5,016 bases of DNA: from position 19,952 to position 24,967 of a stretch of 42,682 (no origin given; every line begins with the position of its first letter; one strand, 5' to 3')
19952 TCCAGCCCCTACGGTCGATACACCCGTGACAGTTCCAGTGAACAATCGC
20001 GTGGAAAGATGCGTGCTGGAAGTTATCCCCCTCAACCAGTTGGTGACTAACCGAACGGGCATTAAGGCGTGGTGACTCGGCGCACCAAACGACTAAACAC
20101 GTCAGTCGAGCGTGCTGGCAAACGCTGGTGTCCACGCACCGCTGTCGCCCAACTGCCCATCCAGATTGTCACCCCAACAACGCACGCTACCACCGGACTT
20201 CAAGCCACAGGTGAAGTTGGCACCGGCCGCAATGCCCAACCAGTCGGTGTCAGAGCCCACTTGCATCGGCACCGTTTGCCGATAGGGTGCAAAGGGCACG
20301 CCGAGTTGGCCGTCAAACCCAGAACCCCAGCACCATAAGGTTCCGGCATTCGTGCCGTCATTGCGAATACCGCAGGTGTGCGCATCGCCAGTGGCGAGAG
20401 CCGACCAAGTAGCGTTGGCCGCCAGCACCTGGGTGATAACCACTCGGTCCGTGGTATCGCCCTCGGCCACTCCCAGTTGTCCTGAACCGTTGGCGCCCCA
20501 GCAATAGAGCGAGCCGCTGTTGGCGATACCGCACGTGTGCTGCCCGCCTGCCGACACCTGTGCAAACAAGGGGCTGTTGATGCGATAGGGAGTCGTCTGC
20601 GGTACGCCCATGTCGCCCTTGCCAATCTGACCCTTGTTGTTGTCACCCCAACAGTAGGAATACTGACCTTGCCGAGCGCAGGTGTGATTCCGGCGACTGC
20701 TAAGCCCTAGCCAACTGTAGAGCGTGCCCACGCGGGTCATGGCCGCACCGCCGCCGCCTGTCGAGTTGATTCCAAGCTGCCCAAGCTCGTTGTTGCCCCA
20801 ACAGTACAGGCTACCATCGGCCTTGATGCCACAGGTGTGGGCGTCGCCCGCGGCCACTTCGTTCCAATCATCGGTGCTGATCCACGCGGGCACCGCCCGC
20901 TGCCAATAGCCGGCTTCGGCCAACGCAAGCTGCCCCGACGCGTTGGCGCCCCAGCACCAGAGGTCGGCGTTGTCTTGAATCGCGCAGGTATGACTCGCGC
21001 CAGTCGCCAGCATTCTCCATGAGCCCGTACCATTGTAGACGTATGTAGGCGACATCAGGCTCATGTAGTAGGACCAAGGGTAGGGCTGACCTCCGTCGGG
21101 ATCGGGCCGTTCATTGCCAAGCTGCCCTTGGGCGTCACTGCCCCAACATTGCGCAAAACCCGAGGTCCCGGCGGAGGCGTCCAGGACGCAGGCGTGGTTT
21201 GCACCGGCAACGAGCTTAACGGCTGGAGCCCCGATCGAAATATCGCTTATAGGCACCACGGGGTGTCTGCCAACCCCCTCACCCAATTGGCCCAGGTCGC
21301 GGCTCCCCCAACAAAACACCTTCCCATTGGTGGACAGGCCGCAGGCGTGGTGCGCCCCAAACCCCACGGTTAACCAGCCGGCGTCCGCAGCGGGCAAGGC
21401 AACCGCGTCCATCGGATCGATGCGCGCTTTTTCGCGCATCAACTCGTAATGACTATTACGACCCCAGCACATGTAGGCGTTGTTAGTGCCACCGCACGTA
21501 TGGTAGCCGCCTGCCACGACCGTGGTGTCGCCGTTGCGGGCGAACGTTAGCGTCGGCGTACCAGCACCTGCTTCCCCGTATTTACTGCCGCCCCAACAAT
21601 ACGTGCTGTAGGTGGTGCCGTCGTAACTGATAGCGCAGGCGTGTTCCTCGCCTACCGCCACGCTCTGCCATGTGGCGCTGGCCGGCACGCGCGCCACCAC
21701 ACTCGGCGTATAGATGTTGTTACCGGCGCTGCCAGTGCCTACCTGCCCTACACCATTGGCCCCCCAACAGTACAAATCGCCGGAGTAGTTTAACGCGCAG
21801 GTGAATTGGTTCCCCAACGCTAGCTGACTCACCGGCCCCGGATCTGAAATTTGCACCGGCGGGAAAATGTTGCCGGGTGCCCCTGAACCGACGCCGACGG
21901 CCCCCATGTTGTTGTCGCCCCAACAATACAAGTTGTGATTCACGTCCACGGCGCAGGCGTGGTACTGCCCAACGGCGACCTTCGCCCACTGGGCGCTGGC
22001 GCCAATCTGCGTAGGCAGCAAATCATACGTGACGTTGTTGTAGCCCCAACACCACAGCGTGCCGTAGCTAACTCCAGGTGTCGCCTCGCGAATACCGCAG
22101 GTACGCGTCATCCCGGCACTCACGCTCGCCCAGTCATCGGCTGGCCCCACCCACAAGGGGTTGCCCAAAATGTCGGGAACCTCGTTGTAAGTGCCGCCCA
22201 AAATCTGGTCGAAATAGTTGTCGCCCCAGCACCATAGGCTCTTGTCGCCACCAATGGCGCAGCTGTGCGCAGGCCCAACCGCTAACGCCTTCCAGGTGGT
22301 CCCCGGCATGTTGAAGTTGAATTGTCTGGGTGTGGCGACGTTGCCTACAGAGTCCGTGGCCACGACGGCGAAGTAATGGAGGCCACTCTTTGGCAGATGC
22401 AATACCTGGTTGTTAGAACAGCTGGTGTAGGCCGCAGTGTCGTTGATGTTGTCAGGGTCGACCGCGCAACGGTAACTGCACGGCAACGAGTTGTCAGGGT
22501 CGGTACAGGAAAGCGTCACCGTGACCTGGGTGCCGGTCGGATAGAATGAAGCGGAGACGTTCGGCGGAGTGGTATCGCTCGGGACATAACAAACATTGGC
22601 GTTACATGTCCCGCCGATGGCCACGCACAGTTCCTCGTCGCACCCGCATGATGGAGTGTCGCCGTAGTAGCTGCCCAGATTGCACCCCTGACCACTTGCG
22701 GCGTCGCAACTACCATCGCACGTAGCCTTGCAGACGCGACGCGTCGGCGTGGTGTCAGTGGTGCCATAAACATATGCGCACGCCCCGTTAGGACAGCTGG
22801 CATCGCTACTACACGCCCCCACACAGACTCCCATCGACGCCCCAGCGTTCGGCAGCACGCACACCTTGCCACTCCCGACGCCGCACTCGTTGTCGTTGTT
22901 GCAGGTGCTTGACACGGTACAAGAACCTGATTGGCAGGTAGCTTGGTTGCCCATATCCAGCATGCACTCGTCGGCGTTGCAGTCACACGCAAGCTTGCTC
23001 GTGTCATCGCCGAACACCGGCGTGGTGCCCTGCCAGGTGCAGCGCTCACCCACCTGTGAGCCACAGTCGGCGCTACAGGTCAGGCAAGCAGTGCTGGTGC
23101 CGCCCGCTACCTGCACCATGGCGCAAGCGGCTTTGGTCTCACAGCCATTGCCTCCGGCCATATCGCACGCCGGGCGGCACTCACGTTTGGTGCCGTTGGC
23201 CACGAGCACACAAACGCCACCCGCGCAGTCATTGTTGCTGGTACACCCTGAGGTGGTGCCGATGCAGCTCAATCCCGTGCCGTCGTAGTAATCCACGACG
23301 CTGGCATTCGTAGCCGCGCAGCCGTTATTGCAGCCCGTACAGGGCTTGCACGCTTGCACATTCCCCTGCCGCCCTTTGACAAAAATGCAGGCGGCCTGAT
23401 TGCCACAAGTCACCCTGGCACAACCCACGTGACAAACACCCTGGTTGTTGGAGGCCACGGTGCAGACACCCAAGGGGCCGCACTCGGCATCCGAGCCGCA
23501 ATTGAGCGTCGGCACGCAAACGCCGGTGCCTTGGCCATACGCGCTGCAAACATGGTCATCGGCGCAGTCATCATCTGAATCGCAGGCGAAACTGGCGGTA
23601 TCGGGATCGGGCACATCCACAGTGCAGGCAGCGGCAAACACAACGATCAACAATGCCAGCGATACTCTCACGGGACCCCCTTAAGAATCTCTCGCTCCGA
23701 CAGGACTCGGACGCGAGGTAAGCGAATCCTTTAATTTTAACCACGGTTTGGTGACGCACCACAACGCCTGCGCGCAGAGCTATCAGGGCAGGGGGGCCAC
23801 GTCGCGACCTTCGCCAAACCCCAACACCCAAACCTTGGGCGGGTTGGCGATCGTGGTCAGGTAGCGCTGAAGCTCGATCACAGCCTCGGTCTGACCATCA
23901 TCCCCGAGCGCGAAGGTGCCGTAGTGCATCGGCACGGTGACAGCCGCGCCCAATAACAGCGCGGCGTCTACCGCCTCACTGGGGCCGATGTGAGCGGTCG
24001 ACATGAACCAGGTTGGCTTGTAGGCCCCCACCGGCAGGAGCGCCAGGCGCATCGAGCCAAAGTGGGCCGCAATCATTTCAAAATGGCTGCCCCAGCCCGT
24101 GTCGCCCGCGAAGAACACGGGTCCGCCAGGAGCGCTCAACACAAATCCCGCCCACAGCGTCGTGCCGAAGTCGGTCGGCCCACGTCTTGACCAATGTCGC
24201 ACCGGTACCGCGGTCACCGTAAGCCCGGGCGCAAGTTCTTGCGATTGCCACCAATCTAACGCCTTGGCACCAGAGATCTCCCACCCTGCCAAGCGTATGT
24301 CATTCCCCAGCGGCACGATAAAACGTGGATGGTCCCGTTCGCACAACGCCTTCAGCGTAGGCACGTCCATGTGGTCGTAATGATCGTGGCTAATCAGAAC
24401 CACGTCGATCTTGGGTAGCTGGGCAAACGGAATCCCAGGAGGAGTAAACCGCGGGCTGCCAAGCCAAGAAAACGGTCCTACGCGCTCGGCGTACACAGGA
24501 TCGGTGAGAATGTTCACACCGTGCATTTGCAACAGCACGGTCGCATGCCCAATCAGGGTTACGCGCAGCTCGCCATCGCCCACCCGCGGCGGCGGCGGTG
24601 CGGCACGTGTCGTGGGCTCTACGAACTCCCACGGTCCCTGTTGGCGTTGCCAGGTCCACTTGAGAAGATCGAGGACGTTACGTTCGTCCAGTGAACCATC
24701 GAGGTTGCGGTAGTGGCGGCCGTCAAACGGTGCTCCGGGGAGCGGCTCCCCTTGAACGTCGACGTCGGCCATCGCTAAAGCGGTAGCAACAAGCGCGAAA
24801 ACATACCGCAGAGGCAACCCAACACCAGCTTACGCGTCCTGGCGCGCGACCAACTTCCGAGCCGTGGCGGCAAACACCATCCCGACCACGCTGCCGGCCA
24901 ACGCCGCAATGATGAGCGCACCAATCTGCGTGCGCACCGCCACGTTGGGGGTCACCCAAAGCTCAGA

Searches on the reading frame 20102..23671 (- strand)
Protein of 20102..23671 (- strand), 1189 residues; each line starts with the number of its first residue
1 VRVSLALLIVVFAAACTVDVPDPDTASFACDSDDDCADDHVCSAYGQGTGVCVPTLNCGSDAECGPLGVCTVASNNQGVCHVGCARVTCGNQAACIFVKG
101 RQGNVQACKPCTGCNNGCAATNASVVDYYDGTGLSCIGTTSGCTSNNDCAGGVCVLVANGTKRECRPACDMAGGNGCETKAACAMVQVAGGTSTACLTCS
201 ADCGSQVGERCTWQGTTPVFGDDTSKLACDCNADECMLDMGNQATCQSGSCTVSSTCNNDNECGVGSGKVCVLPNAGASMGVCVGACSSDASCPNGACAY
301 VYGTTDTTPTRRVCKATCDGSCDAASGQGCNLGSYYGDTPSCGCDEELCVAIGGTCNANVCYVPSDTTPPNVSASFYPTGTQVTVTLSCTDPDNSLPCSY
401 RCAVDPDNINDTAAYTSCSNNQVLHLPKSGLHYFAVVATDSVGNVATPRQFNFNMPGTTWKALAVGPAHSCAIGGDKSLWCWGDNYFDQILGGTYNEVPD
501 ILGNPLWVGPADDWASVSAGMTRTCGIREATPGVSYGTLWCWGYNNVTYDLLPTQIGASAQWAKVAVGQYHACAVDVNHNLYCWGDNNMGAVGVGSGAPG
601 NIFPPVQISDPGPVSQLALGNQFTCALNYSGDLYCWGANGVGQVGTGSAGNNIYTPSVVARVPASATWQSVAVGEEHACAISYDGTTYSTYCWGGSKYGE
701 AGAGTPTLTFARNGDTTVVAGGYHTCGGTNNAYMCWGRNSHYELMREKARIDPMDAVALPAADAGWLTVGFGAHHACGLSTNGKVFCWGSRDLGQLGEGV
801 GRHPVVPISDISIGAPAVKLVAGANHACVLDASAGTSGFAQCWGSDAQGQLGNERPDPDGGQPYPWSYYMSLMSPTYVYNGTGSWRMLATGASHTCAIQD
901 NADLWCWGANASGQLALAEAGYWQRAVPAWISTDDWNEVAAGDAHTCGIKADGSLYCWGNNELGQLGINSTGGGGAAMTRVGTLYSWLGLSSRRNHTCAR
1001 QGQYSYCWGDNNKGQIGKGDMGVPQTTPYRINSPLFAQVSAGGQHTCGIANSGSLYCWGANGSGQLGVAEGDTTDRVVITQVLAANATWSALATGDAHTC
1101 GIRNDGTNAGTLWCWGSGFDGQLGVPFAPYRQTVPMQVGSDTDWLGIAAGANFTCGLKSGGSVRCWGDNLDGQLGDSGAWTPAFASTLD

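Call 49: search_protein_families(library=pfam, proteins=[window:20102-23671:-], max_evalue=0.001)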
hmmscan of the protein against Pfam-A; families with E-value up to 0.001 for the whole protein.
window:20102-23671:- (1189 aa): 4 families
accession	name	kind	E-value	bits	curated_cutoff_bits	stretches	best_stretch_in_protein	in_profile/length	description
PF25390.1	WD40_RLD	-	7.6e-96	322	150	4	691-1046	3-361/363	RCC1-like domain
PF13540.12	RCC1_2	-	7.3e-75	245.5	22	9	939-965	4-30/30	Regulator of chromosome condensation (RCC1) repeat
PF00415.24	RCC1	-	2.5e-45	153.2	21.7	6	630-681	1-50/50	Regulator of chromosome condensation (RCC1) repeat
PF25384.1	Alsin_RLD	-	2.3e-07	30.9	100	0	1006-1099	245-343/405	Alsin RCC1-like domain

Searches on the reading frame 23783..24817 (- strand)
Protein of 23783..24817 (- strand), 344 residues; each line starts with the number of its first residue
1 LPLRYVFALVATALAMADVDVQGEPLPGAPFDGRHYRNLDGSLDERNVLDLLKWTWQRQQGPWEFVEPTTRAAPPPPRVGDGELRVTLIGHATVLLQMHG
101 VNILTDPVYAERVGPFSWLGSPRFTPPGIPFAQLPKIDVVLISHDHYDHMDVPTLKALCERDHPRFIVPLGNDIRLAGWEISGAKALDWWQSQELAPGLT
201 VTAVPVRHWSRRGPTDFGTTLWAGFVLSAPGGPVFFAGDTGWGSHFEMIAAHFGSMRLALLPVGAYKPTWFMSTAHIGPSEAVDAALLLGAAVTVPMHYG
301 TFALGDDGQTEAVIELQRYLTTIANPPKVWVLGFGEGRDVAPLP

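Call 49: search_protein_families(library=pfam, proteins=[window:23783-24817:-], max_evalue=0.001)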
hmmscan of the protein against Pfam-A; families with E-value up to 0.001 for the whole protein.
window:23783-24817:- (344 aa): 3 families
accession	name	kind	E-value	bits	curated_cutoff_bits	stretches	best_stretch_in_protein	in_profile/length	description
PF12706.13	Lactamase_B_2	-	4.9e-41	141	27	1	102-299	2-200/200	Beta-lactamase superfamily domain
PF13483.12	Lactamase_B_3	-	3.5e-18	66.5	24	1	85-298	1-160/160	Beta-lactamase superfamily domain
PF00753.33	Lactamase_B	-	0.00035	21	22.7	0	93-150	8-57/196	Metallo-beta-lactamase superfamily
